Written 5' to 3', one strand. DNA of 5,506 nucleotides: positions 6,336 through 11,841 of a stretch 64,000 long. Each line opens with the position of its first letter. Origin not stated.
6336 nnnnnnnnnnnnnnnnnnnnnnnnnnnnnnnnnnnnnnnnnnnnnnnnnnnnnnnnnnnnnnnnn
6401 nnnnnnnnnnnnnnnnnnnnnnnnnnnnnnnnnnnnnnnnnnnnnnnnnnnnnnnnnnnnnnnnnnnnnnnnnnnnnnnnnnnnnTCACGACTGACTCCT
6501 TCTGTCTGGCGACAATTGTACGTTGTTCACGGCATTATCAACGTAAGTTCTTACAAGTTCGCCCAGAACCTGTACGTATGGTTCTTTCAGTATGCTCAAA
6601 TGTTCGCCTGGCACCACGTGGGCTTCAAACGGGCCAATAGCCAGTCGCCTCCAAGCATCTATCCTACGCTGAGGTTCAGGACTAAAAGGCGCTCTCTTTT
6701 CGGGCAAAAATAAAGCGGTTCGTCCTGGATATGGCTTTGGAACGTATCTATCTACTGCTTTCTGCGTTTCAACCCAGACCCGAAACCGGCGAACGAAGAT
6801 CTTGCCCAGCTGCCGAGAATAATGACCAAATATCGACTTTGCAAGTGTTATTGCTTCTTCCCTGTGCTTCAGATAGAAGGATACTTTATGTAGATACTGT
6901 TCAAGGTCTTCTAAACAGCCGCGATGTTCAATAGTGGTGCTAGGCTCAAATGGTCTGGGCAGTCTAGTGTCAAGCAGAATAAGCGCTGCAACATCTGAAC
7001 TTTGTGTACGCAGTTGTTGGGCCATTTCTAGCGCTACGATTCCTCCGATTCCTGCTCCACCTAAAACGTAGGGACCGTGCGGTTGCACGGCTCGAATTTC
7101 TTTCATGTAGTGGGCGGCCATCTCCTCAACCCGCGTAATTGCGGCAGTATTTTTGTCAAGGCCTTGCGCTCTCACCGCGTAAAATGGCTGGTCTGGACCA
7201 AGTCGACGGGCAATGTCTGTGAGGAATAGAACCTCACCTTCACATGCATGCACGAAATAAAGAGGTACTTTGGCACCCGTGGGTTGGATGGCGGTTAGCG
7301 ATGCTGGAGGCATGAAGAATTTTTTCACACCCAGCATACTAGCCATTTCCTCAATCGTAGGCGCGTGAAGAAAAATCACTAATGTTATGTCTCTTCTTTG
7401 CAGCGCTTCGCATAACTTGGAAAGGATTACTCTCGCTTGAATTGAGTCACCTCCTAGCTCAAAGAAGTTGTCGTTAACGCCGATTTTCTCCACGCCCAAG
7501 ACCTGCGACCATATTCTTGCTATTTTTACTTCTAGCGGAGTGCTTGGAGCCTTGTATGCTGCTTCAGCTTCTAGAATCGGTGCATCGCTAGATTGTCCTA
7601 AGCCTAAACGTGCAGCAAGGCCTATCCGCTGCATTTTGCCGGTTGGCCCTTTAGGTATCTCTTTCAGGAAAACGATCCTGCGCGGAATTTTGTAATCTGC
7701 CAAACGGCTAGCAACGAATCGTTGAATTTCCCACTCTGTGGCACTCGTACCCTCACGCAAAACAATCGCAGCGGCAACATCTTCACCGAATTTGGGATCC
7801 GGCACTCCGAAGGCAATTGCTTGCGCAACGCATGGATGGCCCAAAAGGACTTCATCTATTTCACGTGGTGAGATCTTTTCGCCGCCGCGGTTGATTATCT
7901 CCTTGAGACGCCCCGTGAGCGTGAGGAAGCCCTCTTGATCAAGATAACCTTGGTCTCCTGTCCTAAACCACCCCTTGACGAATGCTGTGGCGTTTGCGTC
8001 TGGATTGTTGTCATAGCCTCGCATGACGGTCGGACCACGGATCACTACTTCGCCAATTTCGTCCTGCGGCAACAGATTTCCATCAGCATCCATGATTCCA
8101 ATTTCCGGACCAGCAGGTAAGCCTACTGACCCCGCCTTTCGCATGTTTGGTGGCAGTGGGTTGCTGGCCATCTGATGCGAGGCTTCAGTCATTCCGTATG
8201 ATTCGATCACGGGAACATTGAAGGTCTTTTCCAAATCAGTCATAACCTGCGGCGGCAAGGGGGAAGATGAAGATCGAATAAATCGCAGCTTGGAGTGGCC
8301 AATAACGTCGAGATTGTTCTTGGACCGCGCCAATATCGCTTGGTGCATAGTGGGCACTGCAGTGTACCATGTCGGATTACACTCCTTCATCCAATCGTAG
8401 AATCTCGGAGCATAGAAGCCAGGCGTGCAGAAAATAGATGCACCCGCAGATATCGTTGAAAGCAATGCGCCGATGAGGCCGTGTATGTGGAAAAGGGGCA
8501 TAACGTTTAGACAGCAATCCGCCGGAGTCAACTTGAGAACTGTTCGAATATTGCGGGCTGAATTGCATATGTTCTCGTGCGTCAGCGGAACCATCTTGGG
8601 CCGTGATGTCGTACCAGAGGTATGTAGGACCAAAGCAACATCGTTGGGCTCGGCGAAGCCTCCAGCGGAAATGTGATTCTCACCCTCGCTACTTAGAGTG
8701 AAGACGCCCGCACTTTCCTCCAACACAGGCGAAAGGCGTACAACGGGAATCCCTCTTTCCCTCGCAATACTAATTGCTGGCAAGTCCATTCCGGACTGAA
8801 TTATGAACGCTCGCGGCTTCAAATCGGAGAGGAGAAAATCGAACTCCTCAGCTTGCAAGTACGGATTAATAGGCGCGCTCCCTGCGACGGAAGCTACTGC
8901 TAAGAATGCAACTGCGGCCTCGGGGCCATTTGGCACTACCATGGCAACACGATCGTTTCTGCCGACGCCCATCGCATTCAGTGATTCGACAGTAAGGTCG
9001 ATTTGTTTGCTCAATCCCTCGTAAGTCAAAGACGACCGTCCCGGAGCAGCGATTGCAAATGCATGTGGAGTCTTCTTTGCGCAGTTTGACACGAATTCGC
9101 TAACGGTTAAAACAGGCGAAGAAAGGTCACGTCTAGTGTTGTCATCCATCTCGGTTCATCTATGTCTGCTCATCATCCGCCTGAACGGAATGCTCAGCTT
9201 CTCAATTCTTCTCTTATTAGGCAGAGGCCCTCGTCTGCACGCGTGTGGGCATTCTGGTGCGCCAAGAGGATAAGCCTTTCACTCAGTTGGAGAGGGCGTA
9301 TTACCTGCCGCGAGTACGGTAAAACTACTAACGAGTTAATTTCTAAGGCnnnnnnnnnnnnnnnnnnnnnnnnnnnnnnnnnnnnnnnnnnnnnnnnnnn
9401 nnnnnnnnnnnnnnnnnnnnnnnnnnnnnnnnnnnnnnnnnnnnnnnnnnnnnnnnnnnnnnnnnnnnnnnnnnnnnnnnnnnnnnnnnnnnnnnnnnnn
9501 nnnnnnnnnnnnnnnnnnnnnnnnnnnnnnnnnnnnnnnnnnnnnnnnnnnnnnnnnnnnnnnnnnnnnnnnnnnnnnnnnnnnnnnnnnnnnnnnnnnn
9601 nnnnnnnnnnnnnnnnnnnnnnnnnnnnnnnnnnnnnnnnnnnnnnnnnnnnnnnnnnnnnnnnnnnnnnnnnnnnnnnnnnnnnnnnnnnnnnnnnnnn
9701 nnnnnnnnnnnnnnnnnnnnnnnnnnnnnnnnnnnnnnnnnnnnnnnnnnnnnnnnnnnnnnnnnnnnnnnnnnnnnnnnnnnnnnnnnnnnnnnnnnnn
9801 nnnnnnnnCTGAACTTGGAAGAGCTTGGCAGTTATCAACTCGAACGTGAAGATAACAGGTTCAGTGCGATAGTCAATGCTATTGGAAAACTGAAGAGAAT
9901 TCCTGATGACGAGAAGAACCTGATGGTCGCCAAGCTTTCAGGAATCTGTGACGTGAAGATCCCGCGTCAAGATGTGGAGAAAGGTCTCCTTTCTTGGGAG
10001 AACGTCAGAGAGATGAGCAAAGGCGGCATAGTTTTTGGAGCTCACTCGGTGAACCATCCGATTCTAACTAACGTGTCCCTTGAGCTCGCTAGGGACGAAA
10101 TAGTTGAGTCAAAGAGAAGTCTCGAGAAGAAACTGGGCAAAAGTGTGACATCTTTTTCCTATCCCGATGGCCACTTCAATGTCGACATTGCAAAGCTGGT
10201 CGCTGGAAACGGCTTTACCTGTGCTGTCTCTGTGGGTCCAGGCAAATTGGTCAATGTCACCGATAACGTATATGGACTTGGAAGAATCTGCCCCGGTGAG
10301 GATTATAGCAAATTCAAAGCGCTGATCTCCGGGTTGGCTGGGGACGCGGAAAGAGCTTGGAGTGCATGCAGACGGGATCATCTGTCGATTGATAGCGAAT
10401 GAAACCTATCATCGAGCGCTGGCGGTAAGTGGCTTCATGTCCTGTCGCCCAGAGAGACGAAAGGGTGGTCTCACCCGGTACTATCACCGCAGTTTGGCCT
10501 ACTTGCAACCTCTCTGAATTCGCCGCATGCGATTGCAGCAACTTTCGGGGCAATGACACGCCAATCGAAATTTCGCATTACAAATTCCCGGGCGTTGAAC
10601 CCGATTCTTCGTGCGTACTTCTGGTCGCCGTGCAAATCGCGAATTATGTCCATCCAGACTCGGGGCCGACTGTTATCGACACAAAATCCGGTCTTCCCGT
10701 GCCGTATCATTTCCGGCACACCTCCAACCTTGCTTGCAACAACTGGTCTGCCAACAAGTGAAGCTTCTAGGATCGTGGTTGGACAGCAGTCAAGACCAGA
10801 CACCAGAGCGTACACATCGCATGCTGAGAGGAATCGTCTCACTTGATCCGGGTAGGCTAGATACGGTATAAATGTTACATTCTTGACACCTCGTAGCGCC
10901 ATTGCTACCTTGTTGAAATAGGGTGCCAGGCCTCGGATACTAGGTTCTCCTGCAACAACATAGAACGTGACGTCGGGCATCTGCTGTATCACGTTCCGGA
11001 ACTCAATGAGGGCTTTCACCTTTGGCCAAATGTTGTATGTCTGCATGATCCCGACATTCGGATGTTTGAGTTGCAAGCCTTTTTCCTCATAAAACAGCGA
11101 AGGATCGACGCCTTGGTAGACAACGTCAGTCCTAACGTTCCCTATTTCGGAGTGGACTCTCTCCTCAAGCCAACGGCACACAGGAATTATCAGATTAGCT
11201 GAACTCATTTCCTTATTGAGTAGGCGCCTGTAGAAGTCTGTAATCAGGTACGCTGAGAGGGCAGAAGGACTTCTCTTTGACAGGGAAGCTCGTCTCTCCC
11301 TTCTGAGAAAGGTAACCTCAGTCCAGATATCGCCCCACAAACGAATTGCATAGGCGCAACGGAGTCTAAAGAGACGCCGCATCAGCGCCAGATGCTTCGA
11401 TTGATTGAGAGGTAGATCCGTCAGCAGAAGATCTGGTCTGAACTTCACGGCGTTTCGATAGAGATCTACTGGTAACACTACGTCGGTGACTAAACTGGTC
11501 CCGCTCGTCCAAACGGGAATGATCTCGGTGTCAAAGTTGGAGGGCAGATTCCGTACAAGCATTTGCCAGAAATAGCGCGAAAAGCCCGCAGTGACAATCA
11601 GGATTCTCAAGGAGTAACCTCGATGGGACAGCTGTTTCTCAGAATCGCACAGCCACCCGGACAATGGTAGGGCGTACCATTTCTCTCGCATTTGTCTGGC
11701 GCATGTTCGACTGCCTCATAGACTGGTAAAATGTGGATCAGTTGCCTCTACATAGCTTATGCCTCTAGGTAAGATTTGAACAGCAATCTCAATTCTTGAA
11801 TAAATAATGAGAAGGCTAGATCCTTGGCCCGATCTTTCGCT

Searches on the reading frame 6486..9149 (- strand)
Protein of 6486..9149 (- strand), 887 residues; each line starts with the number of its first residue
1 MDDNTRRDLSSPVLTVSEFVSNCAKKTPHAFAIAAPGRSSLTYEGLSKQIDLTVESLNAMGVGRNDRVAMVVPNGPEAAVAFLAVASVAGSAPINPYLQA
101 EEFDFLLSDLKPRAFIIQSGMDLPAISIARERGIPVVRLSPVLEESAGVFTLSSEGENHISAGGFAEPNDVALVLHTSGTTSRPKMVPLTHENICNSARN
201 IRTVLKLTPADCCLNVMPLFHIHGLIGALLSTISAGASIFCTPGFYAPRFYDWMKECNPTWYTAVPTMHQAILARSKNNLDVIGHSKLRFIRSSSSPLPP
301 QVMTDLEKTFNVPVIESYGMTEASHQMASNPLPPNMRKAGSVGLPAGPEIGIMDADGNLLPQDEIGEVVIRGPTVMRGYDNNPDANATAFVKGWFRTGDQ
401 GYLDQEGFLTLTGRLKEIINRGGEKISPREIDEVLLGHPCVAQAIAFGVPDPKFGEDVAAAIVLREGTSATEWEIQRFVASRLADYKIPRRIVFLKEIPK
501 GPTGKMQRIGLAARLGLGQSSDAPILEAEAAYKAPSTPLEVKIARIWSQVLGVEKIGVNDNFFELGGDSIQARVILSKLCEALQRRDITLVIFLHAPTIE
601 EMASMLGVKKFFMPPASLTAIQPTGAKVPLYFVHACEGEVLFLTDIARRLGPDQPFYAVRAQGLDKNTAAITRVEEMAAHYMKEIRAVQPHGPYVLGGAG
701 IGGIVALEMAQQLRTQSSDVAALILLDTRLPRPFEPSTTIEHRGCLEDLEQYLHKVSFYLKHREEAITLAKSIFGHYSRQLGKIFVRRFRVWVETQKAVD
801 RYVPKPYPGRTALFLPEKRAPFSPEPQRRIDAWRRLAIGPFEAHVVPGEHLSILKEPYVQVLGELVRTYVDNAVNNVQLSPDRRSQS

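Call 24: search_protein_families(library=ncbifam, proteins=[window:6486-9149:-], max_evalue=0.01)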
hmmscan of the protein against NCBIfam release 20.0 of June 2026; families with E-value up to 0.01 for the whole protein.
window:6486-9149:- (887 aa): 108 families (the best 25 are shown)
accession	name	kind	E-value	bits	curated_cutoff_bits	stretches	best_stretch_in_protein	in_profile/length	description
NF004511.1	PRK05852.1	equivalog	2.6e-132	442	650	1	17-514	2-503/505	FadD7 family fatty acid--CoA ligase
NF004837.0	PRK06187.1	subfamily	1.1e-105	353.9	476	1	14-514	8-521/531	long-chain-fatty-acid--CoA ligase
NF004114.0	PRK05605.1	equivalog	3.3e-90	303.1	766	2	166-511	218-565/575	long-chain-fatty-acid--CoA ligase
NF005702.0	PRK07514.1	subfamily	2.2e-83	280.3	558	1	24-508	13-493/506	malonyl-CoA synthase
NF005714.0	PRK07529.1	subfamily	3.2e-82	276.8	632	2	156-512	205-573/640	acyl-CoA synthetase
NF002966.0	PRK03640.1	equivalog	1.6e-79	267.8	556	1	17-512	5-477/483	o-succinylbenzoate--CoA ligase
NF006182.0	PRK08316.1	subfamily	9.1e-79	265.3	663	1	14-507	11-509/523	fatty acyl-CoA synthetase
NF006181.0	PRK08314.1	subfamily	5.6e-78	262.6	705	2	165-507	200-546/563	long-chain-fatty-acid--CoA ligase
NF009233.0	PRK12583.1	subfamily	2e-77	260.8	832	2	169-510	201-545/558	fatty acid CoA ligase family protein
NF005307.0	PRK06839.1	equivalog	7.7e-75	252.4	748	1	16-512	4-490/496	o-succinylbenzoate--CoA ligase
TIGR01923.1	menE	equivalog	2.2e-71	241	330.15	1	42-508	1-439/442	o-succinylbenzoate--CoA ligase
NF052269.1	Staph_lig_FadD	equivalog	1.9e-70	237.6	650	1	24-511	10-489/499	long-chain-fatty-acid--CoA ligase FadD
NF005801.1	PRK07656.1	equivalog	3.4e-70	237.1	657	1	15-506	2-494/500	FadD3 family acyl-CoA ligase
NF005676.0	PRK07470.1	equivalog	4.2e-69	233.6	774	1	8-511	14-525/544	acyl-CoA synthetase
NF005858.0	PRK07787.1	subfamily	8.1e-68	229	575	1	58-511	39-468/471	acyl-CoA synthetase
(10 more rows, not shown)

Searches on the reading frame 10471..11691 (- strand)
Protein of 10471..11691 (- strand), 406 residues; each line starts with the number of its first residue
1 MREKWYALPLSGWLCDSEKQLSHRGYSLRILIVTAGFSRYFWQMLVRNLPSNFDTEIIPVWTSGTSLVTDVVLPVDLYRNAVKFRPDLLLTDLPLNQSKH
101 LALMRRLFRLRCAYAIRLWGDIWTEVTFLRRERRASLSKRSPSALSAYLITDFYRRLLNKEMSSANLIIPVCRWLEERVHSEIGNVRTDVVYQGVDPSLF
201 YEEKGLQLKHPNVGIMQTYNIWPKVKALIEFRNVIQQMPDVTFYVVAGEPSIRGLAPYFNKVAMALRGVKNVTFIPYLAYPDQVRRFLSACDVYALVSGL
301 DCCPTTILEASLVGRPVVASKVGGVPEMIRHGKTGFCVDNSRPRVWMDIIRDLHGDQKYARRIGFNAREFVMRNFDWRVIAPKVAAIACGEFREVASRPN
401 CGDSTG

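Call 24: search_protein_families(library=ncbifam, proteins=[window:10471-11691:-], max_evalue=0.01)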
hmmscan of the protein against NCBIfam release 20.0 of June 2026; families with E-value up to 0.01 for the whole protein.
window:10471-11691:- (406 aa): 23 families
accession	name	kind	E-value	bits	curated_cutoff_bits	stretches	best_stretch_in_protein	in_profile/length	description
TIGR03088.1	stp2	hypoth_equivalog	1e-17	64.3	409.05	1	174-383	150-365/374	TIGR03088 family PEP-CTERM/XrtA system glycosyltransferase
NF041876.1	EPS_EpsE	equivalog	1e-16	61.2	400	1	281-381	286-386/389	exopolysaccharide biosynthesis GT4 family glycosyltransferase EpsE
TIGR03449.1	mycothiol_MshA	equivalog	1.4e-14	53.9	462.5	1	234-385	245-397/406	D-inositol-3-phosphate glycosyltransferase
TIGR02149.1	glgA_Coryne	subfamily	4.6e-14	52.3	302.4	1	226-385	217-384/391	glycogen synthase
TIGR03999.1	thiol_BshA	equivalog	1.2e-11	44.2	273.7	1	266-382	248-364/375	N-acetyl-alpha-D-glucosaminyl L-malate synthase BshA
TIGR04063.1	stp3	hypoth_equivalog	7e-11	41.6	442.05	1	160-379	153-383/397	TIGR04063 family PEP-CTERM/XrtA system glycosyltransferase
NF047684.1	TeichurnBiosyTuaC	equivalog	1.8e-09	37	550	1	224-378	230-376/391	teichuronic acid biosynthesis protein TuaC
NF053787.1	GlcN_PG_synth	equivalog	3.9e-09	35.8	480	1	265-383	236-351/361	N-acetylglucosaminyl phosphatidylglycerol synthase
NF012028.0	PRK15484.1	subfamily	4.6e-08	32.6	618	1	230-383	214-370/380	lipopolysaccharide N-acetylglucosaminyltransferase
NF041139.1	TreT_Thcocales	equivalog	8.7e-08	31.3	775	1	210-375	229-396/412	trehalose synthase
NF041010.1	glycosy_Agl16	equivalog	9.1e-07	28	575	1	161-387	130-347/352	glycosylation protein Agl16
NF038295.1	EPS_HpsP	equivalog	1.2e-06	27.8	550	1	270-385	267-381/388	hormogonium polysaccharide biosynthesis glycosyltransferase HpsP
TIGR04005.1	wcaL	equivalog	1.8e-06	27.1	537.6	1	268-387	276-402/406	colanic acid biosynthesis glycosyltransferase WcaL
NF038229.1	Glyco4_Geo_Pelo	equivalog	2.4e-06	26.8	400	1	230-376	182-321/338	GPMC system family 4 glycosyltransferase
NF012034.0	PRK15490.1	equivalog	1.2e-05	23.9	813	1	227-342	415-524/578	Vi polysaccharide biosynthesis glycosyltransferase TviE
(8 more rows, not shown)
